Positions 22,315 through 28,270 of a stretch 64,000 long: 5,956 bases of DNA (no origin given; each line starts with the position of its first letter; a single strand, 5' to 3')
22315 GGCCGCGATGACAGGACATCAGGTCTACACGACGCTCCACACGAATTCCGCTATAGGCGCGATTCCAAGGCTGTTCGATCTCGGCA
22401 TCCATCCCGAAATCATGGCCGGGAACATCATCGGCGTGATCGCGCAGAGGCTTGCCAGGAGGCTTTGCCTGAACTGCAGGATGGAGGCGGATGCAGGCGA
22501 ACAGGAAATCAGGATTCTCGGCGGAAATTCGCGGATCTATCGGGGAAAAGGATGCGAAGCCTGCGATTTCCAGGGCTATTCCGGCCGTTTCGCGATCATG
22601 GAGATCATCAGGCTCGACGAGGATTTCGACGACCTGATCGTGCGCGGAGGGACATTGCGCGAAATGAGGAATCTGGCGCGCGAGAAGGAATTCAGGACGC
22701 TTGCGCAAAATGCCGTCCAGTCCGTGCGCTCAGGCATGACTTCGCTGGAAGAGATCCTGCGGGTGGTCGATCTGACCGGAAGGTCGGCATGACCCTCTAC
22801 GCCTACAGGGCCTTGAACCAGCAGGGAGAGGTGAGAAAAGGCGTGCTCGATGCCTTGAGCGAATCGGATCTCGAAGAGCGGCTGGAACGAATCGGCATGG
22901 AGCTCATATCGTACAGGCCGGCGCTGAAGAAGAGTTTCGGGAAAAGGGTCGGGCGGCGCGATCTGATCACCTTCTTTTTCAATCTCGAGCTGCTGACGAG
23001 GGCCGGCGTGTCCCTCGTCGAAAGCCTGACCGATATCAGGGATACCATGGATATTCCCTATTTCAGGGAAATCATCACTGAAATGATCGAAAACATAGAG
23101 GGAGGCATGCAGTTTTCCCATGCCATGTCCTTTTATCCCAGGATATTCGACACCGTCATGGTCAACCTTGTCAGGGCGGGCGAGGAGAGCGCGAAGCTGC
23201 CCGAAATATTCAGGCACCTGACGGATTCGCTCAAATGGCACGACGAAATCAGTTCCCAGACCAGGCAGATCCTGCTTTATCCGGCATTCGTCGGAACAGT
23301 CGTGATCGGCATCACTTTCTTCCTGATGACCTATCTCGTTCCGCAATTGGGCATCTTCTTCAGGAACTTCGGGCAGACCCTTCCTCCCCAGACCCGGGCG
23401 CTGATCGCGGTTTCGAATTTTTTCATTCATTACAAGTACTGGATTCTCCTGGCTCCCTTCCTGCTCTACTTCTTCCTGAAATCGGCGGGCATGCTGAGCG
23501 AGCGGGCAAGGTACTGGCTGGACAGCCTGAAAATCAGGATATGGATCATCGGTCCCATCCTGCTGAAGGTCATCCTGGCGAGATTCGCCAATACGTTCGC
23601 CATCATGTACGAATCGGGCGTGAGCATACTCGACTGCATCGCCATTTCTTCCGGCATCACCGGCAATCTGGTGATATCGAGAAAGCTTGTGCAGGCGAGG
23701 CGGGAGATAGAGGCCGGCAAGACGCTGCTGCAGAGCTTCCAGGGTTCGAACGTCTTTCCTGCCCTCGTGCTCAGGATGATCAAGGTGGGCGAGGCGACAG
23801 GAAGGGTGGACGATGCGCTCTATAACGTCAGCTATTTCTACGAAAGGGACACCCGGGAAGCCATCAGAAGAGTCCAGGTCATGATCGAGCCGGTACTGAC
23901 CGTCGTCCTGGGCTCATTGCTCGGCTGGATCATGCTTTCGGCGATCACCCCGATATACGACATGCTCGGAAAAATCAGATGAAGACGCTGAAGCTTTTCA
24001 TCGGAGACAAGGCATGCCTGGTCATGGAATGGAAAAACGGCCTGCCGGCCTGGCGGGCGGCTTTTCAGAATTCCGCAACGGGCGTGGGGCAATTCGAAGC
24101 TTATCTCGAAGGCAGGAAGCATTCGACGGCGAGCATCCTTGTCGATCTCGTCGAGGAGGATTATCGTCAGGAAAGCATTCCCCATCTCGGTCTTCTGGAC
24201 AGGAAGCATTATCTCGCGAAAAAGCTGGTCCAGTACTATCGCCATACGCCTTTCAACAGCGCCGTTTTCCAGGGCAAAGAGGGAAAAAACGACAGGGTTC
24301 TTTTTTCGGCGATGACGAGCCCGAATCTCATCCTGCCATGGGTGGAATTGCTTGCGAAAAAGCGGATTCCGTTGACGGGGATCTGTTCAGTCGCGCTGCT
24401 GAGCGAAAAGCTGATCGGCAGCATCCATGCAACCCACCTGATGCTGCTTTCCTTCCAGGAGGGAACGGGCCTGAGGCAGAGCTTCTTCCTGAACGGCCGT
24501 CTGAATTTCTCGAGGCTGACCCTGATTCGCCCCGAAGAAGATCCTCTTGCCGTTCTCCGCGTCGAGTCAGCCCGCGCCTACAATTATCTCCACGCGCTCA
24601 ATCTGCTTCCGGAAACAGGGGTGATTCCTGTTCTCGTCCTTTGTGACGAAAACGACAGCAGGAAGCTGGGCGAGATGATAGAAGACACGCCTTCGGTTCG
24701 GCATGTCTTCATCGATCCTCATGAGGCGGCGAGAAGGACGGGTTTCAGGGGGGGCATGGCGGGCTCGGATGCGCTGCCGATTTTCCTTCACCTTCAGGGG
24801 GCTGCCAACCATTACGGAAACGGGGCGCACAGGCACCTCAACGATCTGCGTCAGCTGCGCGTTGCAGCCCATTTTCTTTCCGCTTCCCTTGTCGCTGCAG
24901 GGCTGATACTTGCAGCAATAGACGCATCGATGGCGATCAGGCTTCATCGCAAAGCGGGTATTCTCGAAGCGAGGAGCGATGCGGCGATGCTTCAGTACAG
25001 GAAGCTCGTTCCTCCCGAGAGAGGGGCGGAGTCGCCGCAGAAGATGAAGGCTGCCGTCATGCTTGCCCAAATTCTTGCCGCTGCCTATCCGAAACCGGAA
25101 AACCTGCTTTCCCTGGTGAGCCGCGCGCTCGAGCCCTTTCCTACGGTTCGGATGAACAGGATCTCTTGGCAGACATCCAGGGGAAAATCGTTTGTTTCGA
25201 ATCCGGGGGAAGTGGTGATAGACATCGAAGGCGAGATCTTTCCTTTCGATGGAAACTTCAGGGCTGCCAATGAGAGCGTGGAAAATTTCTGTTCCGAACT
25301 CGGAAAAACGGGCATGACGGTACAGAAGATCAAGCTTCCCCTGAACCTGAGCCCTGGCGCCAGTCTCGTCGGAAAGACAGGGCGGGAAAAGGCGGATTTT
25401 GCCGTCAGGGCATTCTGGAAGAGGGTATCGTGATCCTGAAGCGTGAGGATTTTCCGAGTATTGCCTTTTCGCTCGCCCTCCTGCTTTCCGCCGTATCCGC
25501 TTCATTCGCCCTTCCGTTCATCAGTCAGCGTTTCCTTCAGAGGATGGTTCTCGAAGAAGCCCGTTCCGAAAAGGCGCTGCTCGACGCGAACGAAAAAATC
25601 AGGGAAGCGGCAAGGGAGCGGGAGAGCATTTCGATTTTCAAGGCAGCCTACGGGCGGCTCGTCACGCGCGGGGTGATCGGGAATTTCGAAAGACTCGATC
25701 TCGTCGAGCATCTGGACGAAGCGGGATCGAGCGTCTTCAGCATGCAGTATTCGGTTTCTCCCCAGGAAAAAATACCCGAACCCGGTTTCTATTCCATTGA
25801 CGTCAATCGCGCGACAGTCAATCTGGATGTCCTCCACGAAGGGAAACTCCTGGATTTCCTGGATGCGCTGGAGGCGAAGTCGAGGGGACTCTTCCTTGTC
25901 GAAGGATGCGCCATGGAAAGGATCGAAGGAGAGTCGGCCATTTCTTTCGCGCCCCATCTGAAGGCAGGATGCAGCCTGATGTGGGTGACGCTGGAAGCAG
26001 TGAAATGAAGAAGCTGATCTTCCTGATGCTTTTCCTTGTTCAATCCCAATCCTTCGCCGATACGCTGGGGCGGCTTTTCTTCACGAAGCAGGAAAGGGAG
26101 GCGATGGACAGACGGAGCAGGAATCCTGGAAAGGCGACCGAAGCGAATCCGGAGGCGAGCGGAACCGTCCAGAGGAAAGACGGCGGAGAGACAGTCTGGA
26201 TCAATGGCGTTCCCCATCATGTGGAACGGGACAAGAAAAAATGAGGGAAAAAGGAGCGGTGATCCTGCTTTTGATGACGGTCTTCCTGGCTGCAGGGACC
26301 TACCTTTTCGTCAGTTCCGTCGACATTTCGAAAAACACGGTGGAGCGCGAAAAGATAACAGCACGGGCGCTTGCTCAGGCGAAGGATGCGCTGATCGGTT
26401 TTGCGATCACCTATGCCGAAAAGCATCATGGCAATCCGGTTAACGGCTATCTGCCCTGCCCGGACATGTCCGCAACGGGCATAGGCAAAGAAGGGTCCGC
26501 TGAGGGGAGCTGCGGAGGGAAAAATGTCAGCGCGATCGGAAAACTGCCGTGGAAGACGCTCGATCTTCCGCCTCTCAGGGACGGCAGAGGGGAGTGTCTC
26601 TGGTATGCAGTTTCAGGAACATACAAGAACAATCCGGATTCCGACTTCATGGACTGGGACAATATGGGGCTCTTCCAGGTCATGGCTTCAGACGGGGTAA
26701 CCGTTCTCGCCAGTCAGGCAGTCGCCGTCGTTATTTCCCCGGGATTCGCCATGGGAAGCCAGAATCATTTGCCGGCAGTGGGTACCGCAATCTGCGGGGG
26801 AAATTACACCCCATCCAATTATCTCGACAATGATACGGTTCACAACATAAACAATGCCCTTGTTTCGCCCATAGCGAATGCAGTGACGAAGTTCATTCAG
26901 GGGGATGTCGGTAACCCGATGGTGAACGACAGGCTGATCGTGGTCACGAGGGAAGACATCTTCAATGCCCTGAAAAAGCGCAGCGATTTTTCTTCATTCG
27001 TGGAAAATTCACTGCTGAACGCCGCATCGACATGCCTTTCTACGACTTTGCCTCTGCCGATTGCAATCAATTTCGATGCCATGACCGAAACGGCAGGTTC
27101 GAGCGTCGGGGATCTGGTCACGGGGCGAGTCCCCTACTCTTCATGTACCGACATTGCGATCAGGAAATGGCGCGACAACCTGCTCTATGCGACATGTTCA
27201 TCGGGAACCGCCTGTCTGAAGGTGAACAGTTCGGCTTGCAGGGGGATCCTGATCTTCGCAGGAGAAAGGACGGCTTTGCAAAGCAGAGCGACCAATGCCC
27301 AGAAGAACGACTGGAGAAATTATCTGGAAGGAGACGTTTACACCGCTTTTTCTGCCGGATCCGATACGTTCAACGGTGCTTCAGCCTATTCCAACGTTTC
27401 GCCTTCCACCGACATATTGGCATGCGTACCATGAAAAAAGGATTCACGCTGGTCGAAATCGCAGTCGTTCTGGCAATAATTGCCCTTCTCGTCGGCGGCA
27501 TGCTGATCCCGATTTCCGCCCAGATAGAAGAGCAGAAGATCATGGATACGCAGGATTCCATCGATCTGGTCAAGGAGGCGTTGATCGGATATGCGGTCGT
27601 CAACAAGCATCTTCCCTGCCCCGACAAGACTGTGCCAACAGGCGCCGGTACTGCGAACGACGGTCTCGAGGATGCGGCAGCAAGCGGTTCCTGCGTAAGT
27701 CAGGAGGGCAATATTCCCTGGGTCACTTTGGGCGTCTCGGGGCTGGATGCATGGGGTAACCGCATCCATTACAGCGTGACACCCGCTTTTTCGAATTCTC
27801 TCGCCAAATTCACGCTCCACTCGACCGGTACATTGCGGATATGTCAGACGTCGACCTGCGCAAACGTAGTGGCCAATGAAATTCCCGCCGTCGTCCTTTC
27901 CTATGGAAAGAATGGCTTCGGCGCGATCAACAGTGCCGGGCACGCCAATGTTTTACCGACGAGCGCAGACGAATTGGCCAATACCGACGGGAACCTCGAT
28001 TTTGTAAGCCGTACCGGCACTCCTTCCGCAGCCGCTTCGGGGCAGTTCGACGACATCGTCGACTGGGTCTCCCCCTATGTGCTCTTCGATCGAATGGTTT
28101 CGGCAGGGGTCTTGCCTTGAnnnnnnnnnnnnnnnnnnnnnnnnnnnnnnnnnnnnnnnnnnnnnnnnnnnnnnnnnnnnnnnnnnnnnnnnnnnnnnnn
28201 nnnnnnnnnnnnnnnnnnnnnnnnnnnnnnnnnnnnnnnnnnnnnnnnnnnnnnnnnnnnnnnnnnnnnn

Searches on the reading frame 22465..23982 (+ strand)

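Call 5: search_protein_families(library=pfam, proteins=[window:22465-23982:+], max_evalue=0.001)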
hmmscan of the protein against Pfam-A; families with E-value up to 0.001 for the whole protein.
window:22465-23982:+ (505 aa): 1 family
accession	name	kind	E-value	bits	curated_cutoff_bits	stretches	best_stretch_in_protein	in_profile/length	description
PF00482.28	T2SSF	-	2.7e-46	157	25.2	2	374-496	1-125/125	Type II secretion system (T2SS), protein F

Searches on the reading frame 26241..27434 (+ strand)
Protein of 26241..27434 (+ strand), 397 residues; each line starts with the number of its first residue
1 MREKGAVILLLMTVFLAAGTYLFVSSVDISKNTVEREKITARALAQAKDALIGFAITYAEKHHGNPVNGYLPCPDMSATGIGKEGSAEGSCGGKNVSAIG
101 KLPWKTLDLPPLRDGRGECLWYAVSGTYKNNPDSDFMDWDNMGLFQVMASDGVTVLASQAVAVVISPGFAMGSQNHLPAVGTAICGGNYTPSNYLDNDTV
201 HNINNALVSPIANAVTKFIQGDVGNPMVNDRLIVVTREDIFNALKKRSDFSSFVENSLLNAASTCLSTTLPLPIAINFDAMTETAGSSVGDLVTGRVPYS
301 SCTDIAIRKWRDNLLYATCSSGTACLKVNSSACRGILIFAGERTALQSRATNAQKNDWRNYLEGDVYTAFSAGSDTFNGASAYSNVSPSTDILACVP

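Call 5: search_protein_families(library=pfam, proteins=[window:26241-27434:+], max_evalue=0.001)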
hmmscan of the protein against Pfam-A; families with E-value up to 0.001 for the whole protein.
window:26241-27434:+ (397 aa): 0 families

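Call 39: find_related_loci(query=window:26241-27434:+, collection=metagenome_contigs, flank=10000)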
Query window:26241-27434:+ (397 aa) in metagenome_contigs; peptide patterns used: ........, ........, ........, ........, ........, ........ (x = any residue, [..] = any of these).
73 stretches matched a pattern; 37 encode a relative of the query (tblastn E <= 1e-3); 37 distinct loci.
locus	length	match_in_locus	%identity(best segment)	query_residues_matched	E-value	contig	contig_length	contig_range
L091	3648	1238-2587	36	2-396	7e-77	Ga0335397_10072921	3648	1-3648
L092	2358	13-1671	37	2-396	1e-77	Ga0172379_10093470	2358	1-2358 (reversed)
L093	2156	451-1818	35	2-364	1e-71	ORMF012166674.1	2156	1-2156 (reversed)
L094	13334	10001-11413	34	2-396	7e-68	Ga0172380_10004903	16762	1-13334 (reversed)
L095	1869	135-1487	37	2-396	1e-69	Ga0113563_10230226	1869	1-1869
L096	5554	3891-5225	36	31-396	5e-67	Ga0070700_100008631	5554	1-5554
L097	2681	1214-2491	38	20-363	5e-65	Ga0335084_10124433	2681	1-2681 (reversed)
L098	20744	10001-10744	44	3-247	1e-63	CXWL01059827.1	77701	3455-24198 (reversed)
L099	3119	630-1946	35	40-396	5e-62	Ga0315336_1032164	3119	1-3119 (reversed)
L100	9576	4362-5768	32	2-364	5e-60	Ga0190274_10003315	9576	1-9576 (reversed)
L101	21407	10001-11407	40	2-364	1e-59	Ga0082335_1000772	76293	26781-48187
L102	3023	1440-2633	33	3-396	4e-59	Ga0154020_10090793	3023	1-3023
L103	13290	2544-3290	43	3-247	1e-58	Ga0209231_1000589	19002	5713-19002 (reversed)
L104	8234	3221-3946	47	40-266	2e-57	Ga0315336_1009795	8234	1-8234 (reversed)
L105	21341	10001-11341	35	36-396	2e-56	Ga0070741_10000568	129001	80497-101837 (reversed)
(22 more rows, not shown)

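Call 51: search_protein_families(library=ncbifam, proteins=[window:26241-27434:+], max_evalue=0.0001)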
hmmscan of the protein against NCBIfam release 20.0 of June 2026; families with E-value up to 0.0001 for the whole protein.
window:26241-27434:+ (397 aa): 0 families

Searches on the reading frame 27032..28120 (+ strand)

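Call 6: search_protein_families(library=ncbifam, proteins=[window:27032-28120:+], max_evalue=0.001)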
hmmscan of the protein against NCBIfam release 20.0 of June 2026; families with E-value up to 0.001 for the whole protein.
window:27032-28120:+ (362 aa): 3 families
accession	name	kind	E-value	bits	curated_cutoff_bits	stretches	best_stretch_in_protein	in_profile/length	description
TIGR01710.1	typeII_sec_gspG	equivalog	7.4e-07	29.3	88.85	1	136-201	1-66/134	type II secretion system major pseudopilin GspG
TIGR02532.1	IV_pilin_GFxxxE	domain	1.7e-05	24.4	16.3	1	135-156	1-22/24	prepilin-type N-terminal cleavage/methylation domain-containing protein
TIGR01708.2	typeII_sec_gspH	equivalog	0.00036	20.6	80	1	136-170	2-36/169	type II secretion system minor pseudopilin GspH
